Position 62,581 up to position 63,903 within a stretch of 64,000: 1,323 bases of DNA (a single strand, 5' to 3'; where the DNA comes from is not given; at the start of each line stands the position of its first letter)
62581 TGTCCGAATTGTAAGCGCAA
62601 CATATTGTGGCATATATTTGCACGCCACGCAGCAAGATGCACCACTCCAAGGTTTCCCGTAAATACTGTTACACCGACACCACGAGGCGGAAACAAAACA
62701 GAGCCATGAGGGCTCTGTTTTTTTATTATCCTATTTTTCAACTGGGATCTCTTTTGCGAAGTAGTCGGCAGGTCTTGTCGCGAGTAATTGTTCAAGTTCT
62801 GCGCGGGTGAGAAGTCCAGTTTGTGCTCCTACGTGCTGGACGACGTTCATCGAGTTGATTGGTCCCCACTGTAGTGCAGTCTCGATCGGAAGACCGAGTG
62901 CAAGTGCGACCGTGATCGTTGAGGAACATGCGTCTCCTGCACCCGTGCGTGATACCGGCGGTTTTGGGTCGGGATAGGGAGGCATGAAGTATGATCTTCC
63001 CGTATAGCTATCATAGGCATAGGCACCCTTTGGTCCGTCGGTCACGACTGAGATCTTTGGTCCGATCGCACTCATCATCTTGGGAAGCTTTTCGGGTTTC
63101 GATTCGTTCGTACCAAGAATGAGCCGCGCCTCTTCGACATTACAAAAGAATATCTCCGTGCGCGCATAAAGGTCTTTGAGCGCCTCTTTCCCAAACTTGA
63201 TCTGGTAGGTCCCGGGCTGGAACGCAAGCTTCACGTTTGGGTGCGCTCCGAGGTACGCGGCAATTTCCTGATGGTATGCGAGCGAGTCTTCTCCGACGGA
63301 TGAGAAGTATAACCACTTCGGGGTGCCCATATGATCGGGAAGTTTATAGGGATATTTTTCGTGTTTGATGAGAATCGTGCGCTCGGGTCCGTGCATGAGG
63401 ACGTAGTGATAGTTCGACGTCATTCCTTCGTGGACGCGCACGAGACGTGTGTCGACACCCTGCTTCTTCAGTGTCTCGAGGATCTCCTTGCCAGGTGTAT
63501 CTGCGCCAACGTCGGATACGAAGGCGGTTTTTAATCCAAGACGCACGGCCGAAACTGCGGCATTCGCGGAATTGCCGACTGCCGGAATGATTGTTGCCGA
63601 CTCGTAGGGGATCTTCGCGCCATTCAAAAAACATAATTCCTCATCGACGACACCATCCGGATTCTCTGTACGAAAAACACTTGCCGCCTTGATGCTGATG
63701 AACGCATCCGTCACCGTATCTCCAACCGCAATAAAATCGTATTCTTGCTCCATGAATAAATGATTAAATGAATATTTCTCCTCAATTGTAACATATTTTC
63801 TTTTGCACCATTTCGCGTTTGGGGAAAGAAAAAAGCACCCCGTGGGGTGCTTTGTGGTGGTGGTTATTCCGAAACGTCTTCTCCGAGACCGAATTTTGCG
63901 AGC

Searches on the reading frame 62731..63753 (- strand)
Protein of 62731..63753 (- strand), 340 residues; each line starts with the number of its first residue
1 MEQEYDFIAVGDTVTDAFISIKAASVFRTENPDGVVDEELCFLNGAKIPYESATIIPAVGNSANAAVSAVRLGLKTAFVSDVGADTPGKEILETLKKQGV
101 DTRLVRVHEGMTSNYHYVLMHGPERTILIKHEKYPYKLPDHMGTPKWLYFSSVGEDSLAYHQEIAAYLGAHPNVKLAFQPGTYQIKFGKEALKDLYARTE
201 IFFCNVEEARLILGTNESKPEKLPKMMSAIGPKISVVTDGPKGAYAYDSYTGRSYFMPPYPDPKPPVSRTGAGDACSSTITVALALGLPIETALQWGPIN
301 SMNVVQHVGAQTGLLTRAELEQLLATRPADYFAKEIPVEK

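Call 79: search_protein_families(library=pfam, proteins=[window:62731-63753:-], max_evalue=0.00001)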
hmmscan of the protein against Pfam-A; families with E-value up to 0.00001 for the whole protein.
window:62731-63753:- (340 aa): 1 family
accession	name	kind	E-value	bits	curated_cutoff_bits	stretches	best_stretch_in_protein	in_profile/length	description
PF00294.29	PfkB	-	9.2e-33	114.3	25.8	1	60-315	37-300/302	pfkB family carbohydrate kinase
